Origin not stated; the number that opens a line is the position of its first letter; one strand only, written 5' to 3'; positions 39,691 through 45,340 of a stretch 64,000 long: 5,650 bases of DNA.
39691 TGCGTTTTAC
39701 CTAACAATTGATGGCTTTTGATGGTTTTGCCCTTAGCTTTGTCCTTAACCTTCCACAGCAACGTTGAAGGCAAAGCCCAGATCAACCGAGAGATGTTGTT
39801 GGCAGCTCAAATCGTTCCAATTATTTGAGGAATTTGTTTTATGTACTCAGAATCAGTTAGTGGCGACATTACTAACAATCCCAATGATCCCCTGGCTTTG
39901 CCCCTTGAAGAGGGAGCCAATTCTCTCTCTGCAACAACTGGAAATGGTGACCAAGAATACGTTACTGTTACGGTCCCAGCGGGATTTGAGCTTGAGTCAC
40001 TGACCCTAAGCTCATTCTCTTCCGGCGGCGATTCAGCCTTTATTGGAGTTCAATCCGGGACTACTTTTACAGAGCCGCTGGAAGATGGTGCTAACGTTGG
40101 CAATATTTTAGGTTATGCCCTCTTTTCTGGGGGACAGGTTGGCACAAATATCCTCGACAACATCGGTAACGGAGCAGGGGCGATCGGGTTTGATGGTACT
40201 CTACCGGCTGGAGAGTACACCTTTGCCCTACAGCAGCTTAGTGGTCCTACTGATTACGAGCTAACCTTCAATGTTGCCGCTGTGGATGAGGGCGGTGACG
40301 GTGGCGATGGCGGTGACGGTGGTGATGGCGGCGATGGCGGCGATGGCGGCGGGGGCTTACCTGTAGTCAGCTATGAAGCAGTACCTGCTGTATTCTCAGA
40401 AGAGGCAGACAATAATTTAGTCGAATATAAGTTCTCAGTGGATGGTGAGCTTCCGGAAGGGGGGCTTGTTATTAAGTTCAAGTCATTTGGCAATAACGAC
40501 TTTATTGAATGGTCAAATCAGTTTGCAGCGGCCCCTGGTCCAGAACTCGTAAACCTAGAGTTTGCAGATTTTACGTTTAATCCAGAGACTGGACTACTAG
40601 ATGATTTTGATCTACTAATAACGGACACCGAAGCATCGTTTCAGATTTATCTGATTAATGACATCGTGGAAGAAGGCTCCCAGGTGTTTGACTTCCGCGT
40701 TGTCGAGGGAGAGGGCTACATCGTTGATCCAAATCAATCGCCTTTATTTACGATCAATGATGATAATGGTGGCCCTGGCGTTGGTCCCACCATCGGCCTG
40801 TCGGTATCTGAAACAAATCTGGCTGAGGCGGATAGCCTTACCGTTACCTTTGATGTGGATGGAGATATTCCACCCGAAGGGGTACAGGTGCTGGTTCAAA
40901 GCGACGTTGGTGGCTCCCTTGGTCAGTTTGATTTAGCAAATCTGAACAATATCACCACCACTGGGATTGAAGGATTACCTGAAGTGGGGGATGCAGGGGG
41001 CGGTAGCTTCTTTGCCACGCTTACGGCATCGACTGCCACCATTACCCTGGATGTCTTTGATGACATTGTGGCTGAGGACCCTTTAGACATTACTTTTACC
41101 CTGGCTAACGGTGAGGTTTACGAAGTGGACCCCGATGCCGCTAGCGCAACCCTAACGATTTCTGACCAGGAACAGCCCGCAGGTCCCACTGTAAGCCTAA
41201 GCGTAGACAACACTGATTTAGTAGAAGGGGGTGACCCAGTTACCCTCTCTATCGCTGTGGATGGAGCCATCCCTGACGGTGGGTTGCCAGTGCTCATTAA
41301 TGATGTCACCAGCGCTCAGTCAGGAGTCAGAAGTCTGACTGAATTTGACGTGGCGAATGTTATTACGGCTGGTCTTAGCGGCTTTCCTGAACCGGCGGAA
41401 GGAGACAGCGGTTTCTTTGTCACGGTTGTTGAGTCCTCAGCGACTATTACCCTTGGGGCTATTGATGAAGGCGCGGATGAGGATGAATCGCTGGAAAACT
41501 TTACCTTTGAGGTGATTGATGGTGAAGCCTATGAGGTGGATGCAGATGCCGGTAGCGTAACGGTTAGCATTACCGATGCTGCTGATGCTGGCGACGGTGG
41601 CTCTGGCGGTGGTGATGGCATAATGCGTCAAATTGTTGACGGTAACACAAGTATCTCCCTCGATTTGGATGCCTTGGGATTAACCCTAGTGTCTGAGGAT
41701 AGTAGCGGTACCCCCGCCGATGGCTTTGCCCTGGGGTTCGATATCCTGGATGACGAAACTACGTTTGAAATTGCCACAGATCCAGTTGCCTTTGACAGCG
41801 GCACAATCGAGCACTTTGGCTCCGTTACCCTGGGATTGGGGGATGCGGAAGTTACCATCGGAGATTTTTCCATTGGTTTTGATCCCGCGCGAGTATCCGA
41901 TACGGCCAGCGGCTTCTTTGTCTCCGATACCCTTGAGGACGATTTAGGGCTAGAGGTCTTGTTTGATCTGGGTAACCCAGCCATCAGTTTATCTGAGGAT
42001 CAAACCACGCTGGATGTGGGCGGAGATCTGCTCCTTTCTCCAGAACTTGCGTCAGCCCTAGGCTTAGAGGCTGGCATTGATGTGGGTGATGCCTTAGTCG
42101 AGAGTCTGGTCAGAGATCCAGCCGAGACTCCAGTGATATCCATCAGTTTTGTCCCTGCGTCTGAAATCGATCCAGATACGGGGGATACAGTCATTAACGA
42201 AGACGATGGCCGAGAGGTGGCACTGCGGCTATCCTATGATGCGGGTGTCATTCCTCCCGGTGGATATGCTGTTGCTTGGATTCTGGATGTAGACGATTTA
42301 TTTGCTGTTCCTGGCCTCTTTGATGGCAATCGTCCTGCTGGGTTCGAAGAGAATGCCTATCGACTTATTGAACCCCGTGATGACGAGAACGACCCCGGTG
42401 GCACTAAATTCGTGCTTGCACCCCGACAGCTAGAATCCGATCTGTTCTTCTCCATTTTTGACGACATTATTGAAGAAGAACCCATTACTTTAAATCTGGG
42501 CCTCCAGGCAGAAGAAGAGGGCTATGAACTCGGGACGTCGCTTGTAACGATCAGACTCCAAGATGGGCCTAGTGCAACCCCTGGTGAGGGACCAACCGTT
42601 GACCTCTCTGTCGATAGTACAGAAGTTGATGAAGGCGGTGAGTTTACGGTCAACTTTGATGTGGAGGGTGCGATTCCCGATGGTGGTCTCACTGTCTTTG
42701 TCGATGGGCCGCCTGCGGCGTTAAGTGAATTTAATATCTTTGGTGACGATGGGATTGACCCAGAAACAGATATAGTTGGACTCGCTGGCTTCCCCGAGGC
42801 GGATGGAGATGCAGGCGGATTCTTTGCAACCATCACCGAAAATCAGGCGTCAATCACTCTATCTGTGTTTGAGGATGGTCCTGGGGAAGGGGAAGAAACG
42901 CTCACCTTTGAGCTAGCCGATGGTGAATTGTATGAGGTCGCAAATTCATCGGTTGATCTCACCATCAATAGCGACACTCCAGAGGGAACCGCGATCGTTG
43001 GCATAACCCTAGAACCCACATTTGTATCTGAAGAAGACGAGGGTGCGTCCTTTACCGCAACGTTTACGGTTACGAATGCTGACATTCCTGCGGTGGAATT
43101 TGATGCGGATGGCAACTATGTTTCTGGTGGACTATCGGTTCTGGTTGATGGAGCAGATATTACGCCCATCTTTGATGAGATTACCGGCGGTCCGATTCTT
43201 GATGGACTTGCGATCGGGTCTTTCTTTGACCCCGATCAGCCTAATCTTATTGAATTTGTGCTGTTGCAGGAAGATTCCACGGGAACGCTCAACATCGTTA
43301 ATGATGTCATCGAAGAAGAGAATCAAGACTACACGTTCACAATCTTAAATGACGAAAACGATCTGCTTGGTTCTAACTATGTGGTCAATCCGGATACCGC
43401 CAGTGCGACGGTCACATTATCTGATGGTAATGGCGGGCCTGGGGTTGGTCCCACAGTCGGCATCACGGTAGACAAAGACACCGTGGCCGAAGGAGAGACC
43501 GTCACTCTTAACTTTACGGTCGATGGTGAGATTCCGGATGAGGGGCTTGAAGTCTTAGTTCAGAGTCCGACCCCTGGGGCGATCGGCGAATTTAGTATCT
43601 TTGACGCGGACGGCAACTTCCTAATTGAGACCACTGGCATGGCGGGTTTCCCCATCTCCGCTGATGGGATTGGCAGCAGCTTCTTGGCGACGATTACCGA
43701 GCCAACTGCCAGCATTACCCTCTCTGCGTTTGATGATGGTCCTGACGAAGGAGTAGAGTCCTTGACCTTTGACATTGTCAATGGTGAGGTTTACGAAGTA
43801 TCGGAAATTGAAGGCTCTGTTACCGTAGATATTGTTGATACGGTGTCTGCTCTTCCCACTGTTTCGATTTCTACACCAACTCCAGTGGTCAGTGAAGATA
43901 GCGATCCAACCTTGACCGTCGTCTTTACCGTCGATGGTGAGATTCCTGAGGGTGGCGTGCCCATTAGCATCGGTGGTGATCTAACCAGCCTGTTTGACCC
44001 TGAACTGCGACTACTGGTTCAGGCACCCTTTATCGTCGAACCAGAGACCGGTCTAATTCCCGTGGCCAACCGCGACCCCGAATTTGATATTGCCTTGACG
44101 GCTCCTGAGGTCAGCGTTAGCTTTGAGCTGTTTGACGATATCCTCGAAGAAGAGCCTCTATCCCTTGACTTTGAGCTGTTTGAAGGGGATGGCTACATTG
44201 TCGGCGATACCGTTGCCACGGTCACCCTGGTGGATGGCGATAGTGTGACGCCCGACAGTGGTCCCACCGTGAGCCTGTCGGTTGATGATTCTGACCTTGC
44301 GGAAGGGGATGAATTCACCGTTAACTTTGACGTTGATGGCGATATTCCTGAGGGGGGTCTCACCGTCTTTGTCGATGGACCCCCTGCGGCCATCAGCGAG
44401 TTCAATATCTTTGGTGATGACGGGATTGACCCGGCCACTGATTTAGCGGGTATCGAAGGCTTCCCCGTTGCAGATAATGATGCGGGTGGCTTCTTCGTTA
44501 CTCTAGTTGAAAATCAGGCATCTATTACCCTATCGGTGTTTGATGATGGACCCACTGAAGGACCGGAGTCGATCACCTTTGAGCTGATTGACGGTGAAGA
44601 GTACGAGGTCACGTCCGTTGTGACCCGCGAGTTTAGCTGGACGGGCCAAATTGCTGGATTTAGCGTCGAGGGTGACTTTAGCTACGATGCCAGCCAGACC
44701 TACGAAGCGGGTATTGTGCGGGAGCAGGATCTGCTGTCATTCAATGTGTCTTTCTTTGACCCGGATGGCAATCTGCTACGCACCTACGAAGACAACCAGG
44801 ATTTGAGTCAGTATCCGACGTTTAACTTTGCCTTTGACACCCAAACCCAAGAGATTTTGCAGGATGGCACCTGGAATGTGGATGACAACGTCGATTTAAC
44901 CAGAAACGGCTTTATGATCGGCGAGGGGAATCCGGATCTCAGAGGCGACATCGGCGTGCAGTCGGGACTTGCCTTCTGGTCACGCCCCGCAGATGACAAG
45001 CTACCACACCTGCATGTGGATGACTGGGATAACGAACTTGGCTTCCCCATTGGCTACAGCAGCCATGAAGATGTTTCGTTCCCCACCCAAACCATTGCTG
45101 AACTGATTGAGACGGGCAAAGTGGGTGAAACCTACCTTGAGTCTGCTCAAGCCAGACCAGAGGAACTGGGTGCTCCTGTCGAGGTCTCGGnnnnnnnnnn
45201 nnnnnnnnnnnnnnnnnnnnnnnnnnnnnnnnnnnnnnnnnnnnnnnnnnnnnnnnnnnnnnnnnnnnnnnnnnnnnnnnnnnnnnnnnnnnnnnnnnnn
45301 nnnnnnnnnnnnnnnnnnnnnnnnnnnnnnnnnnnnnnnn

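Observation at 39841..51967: Recent tandem duplication of genes 39841 and 46466, with 3' ends homogenised across paralogs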

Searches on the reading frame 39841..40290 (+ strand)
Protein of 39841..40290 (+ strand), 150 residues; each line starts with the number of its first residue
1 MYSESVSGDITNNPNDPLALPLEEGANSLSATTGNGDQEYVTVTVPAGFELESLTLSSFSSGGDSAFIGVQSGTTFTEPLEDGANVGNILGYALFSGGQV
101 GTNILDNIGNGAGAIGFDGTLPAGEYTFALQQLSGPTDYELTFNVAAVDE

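Call 27: search_protein_families(library=ncbifam, proteins=[window:39841-40290:+], max_evalue=0.1)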
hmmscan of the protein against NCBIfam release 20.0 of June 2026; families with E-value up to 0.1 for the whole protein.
window:39841-40290:+ (150 aa): 0 families

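Call 73: search_solved_structures(query=A5, max_evalue=1)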
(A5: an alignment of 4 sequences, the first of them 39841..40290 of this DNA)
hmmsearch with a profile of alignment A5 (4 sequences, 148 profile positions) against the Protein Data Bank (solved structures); distinct sequences matched with E-value up to 1: 7.
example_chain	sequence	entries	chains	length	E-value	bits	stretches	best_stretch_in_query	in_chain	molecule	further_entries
3s6m_A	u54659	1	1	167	0.08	15.9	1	66-123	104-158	Peptidyl-prolyl cis-trans isomerase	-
6ndz_B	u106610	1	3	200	0.1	15.6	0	21-56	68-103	Designed repeat binding protein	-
3t1u_A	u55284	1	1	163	0.22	14.5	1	58-120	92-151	Peptidyl-prolyl cis-trans isomerase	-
6ne2_B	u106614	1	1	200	0.24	14.4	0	17-70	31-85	Designed repeat protein binder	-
5a8o_A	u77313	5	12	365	0.59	13.1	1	17-91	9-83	PUTATIVE RETAINING B-GLYCOSIDASE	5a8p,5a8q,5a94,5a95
5a8m_A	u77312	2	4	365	0.59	13.1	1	17-91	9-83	PUTATIVE RETAINING B-GLYCOSIDASE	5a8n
6ne4_B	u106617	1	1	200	0.77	12.8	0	17-74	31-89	Designed repeat binding protein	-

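Call 75: search_protein_families(library=pfam, proteins=[window:39841-40290:+], max_evalue=5)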
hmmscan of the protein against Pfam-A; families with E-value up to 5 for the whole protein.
window:39841-40290:+ (150 aa): 0 families

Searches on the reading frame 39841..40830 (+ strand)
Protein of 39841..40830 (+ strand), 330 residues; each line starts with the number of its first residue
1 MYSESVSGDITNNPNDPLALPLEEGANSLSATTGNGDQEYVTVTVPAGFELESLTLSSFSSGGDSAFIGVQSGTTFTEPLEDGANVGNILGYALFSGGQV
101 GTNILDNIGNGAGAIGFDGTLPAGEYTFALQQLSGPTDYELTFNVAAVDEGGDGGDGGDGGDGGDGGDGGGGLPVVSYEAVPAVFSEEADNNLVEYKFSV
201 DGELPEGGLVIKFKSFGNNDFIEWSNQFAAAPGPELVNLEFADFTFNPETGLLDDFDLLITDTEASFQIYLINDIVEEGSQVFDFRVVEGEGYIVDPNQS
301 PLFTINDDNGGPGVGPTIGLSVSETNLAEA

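Call 61: find_related_loci(query=window:39841-40830:+, collection=metagenome_contigs, flank=8000)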
Query window:39841-40830:+ (330 aa) in metagenome_contigs; peptide patterns used: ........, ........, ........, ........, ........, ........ (x = any residue, [..] = any of these).
240 stretches matched a pattern; 1 encode a relative of the query (tblastn E <= 1e-3); 1 distinct loci.
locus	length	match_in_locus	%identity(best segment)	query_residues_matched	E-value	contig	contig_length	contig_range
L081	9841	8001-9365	53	2-329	3e-87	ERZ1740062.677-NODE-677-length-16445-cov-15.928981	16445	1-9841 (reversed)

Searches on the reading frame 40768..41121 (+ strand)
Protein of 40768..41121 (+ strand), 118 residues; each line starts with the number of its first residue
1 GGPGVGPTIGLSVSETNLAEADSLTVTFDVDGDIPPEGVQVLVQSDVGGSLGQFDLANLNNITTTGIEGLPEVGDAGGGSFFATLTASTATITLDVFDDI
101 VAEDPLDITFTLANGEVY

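Call 52: search_solved_structures(query=A3, max_evalue=1)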
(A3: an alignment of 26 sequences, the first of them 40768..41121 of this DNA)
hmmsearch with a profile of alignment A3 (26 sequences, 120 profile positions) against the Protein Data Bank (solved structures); distinct sequences matched with E-value up to 1: 5.
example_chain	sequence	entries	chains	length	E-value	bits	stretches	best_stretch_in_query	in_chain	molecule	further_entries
5g3q_A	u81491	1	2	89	0.023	17.9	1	10-61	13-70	WNK1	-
2zf9_A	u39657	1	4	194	0.24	14.6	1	3-74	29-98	ScaE cell-surface anchored scaffoldin protein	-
9ix8_A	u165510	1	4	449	0.28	14.4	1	18-81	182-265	Phosphopentomutase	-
2m6o_A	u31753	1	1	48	0.72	13.1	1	20-45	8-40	Uncharacterized protein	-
8hvr_G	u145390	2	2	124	0.77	13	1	10-46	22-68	RNA polymerase-binding protein RbpA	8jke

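Call 53: search_protein_families(library=pfam, alignment_id=A3, max_evalue=1)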
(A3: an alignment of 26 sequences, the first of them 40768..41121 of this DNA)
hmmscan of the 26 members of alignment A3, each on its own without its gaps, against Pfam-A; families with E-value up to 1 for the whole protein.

A. member 1, window:40768-41121:+ (118 aa): 1 family
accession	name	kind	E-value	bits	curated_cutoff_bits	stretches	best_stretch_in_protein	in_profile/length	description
PF09134.16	Invasin_D3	-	0.042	14.8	33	0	63-96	47-82/98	Invasin, domain 3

B. families by the number of members that match (of 26 scanned): 16 families
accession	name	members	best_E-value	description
PF19078.6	Big_12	4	0.047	Bacterial Ig-like domain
PF13584.12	BatD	3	0.00063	BatD DUF11 like domain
PF16640.11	Big_3_5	2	0.18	Bacterial Ig-like domain (group 3)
PF23950.1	MLLE_2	1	0.0034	MLLE-related domain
PF23157.1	DUF7055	1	0.007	Domain of unknown function (DUF7055)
PF00781.29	DAGK_cat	1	0.016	Diacylglycerol kinase catalytic domain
PF06823.17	DUF1236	1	0.022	Protein of unknown function (DUF1236)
PF09134.16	Invasin_D3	1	0.042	Invasin, domain 3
PF08842.16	Mfa2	1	0.052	Fimbrillin-A associated anchor proteins Mfa1 and Mfa2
PF18200.7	Big_11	1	0.087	Bacterial Ig-like domain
PF21158.3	flgK_1st_1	1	0.092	Flagellar hook-associated protein 1, D2-like domain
PF12995.12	DUF3879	1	0.1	Domain of unknown function, E. rectale Gene description (DUF3879)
PF12195.14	End_beta_barrel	1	0.12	Beta barrel domain of bacteriophage endosialidase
PF09999.14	DUF2240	1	0.18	Uncharacterized protein conserved in archaea (DUF2240)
PF13927.12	Ig_3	1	0.28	Immunoglobulin domain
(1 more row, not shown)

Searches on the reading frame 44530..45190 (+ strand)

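Call 26: search_protein_families(library=pfam, proteins=[window:44530-45190:+], max_evalue=0.1)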
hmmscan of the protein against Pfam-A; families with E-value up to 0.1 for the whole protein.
window:44530-45190:+ (220 aa): 0 families

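Call 27: search_protein_families(library=ncbifam, proteins=[window:44530-45190:+], max_evalue=0.1)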
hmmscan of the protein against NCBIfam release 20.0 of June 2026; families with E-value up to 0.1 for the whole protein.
window:44530-45190:+ (220 aa): 0 families

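Call 75: search_protein_families(library=pfam, proteins=[window:44560-45130:+], max_evalue=5)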
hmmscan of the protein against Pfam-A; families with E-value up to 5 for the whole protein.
window:44560-45130:+ (190 aa): 0 families
